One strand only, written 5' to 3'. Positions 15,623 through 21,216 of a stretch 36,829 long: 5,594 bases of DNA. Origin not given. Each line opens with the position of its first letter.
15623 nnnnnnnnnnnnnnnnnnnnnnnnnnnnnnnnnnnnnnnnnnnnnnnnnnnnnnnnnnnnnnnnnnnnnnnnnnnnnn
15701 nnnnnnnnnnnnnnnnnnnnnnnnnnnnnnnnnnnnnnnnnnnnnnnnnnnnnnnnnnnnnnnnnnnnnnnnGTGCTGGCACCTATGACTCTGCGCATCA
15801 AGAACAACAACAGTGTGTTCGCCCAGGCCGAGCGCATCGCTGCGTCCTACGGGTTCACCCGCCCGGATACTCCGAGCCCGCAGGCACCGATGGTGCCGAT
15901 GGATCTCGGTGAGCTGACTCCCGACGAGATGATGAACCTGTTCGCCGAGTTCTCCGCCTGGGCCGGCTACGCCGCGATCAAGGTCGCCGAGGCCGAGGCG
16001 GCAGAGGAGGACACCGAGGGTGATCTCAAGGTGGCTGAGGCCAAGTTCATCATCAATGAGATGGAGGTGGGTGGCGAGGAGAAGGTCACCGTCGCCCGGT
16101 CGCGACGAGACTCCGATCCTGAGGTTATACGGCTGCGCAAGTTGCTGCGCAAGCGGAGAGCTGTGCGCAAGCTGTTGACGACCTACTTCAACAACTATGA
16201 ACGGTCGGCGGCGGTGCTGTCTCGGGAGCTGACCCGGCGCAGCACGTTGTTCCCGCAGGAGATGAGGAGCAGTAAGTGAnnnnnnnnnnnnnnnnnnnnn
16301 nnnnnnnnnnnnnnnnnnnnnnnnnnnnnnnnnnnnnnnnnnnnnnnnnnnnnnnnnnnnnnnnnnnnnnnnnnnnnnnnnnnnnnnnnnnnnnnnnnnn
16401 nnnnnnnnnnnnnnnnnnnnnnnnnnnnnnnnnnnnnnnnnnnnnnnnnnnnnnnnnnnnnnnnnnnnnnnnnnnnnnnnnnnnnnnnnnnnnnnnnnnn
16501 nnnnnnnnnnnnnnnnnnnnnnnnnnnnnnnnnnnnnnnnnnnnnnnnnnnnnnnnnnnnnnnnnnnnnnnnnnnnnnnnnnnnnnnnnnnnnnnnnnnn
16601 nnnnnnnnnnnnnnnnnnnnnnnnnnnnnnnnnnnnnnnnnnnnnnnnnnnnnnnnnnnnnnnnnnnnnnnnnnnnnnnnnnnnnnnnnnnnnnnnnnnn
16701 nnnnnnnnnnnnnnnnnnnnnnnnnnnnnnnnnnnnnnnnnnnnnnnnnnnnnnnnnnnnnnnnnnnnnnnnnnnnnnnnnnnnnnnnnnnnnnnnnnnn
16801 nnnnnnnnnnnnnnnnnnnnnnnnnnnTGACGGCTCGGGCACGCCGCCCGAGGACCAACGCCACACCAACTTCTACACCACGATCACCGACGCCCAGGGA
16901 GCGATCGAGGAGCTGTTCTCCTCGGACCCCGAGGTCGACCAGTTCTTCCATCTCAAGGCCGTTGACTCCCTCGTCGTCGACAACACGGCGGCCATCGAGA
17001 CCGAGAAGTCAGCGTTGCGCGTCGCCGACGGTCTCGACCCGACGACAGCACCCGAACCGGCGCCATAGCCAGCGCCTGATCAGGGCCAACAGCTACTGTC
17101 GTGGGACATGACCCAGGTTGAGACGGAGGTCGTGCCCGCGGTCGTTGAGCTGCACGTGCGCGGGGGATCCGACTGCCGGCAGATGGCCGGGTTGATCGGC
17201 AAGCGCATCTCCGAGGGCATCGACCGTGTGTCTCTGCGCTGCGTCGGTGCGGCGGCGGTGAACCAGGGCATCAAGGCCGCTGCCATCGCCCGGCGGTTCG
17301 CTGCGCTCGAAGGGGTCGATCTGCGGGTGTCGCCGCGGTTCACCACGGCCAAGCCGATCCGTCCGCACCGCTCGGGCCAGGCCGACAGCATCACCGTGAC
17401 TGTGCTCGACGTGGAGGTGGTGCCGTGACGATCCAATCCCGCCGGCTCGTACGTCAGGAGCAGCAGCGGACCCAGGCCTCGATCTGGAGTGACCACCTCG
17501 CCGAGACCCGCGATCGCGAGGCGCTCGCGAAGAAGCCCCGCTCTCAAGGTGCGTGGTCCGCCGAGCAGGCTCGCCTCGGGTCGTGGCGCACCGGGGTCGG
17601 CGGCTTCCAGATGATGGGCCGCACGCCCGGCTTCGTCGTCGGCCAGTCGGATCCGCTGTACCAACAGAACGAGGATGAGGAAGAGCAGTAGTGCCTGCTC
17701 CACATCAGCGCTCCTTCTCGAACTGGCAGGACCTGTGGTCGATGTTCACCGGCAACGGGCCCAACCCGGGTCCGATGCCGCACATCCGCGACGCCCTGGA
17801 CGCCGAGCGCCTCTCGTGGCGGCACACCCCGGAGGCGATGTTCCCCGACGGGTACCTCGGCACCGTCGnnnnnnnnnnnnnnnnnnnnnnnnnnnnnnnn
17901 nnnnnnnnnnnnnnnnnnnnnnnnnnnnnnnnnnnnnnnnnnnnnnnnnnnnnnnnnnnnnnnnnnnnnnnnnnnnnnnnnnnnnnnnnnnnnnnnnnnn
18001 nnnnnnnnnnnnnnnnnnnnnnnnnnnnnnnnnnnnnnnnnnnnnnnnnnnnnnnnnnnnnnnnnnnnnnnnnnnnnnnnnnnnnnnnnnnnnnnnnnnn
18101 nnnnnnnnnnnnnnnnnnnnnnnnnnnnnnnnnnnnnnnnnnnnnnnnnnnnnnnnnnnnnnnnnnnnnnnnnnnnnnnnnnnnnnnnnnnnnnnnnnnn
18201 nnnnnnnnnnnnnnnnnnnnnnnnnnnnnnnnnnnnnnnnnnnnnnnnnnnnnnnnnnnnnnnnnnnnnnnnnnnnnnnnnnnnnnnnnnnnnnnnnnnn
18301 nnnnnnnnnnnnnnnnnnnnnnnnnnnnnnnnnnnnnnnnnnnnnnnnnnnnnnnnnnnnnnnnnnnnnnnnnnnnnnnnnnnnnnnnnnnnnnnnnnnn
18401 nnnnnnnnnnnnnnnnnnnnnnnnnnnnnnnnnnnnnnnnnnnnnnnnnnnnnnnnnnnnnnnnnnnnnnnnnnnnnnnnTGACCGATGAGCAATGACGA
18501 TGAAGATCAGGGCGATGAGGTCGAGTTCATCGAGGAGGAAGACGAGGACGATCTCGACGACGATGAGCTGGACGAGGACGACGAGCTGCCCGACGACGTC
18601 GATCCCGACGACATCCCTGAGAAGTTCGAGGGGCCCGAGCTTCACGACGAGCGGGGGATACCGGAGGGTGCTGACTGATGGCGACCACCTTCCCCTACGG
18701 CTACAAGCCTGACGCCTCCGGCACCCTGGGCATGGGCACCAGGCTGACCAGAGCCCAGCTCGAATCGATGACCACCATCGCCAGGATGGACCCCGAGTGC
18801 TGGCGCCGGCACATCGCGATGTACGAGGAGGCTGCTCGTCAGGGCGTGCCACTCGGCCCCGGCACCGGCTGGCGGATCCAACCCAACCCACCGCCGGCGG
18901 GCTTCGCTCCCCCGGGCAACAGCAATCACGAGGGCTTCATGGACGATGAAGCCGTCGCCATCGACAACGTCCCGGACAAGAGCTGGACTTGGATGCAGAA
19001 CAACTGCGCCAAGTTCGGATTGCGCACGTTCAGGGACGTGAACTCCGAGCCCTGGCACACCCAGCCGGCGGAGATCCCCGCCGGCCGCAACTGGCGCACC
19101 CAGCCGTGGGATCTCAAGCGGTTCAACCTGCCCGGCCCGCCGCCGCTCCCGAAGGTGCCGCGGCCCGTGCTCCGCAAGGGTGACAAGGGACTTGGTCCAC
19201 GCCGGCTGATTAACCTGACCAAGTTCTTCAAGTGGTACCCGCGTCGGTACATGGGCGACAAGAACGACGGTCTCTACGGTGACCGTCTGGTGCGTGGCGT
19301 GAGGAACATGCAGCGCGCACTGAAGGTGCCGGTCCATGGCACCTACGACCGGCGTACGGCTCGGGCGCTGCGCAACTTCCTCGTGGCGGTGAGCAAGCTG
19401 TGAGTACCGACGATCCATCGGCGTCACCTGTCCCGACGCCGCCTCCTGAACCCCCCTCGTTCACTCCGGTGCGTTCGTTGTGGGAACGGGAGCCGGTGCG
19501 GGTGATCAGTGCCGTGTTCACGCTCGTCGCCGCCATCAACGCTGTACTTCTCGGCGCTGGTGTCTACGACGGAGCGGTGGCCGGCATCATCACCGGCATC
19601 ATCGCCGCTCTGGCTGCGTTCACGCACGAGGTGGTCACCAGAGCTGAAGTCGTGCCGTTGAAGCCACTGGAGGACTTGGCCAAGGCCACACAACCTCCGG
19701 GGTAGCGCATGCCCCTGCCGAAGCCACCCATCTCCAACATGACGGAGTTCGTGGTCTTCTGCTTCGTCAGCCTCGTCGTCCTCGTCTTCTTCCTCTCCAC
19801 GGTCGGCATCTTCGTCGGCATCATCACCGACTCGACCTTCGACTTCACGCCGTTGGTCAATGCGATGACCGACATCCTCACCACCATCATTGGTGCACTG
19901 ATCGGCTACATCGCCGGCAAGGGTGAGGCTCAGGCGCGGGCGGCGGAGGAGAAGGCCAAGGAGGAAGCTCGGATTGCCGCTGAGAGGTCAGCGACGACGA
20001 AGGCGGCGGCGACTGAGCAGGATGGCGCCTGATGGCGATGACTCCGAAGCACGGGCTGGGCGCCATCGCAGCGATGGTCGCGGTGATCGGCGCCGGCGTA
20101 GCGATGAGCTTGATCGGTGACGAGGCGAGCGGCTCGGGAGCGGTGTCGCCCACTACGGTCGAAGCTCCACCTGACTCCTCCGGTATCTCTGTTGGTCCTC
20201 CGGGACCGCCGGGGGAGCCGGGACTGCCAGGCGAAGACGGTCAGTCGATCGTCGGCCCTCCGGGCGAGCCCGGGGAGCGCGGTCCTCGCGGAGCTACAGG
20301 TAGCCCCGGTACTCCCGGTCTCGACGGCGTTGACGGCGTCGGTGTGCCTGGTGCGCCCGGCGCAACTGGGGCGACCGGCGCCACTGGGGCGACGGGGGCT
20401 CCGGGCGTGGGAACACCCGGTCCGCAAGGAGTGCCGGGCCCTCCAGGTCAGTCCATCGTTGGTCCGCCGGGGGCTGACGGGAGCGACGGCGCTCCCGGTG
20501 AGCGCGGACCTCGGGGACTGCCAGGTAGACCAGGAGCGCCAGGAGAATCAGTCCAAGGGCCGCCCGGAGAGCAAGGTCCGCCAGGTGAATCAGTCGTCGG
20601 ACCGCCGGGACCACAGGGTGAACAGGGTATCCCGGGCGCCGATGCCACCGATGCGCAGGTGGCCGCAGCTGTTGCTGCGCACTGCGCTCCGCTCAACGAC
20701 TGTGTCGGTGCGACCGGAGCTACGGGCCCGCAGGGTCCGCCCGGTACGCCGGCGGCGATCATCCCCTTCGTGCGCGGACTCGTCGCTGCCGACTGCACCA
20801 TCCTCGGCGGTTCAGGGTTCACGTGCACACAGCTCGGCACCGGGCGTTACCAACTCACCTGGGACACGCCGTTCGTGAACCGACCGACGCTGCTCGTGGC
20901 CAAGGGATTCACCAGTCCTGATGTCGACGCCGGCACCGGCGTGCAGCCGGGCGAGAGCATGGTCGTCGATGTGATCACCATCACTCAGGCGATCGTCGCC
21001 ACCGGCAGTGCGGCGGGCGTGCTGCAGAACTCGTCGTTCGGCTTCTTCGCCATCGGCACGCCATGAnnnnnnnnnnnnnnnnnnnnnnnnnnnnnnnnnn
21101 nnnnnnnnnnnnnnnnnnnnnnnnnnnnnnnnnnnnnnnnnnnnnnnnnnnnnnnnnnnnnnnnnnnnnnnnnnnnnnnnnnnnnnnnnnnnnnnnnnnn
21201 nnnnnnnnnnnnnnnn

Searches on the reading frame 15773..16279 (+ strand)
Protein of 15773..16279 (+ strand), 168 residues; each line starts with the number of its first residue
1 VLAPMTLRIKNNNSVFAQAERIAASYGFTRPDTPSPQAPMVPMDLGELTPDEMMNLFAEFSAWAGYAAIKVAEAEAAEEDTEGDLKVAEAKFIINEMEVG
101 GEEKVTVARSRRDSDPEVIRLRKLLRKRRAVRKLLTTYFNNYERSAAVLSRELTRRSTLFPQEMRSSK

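Call 67: search_protein_families(library=pfam, proteins=[window:15773-16279:+], max_evalue=0.05)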
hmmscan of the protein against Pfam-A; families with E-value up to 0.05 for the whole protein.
window:15773-16279:+ (168 aa): 1 family
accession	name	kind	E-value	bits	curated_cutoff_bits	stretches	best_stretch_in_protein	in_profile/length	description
PF13473.12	Cupredoxin_1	-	0.017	15.5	27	1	66-127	6-66/104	Cupredoxin-like domain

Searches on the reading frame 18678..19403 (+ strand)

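Call 51: search_protein_families(library=pfam, proteins=[window:18678-19403:+], max_evalue=0.01)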
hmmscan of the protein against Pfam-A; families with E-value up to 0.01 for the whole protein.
window:18678-19403:+ (241 aa): 1 family
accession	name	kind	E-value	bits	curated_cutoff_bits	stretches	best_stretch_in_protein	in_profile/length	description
PF01471.23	PG_binding_1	-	2.5e-05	24.8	23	1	192-231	18-57/57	Putative peptidoglycan binding domain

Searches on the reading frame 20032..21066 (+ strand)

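Call 15: search_protein_families(library=phrogs, proteins=[window:20032-21066:+], max_evalue=0.001)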
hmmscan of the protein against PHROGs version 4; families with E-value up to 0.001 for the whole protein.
window:20032-21066:+ (344 aa): 11 families
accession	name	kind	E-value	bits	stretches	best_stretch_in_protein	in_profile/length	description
phrog_6320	-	tail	3.6e-14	53.5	2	55-125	134-206/745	tail fiber protein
phrog_28263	-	tail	7.2e-13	47.7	1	8-272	715-977/1400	tail fiber protein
phrog_5073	-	tail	3.5e-11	43.8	2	116-242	261-364/519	tail fiber protein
phrog_18350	-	tail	2.4e-09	38.2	1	75-167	105-198/253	tail fiber protein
phrog_1806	-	tail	5.2e-09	36.8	1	42-189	96-234/276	collagen like minor tail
phrog_8745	-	tail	9.4e-09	34.1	2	52-139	1383-1470/1803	tail fiber protein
phrog_26246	-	tail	5e-08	33.5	1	71-170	103-205/329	tail protein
phrog_819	-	tail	1.1e-07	31.4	1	55-239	478-708/1024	tail protein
phrog_34255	-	unknown function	3.5e-06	26.1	1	17-241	224-440/1044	-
phrog_29268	-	unknown function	4e-06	26.3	1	35-137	426-524/653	-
phrog_366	-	tail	3.9e-05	24.3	0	47-123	304-385/474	tail fiber protein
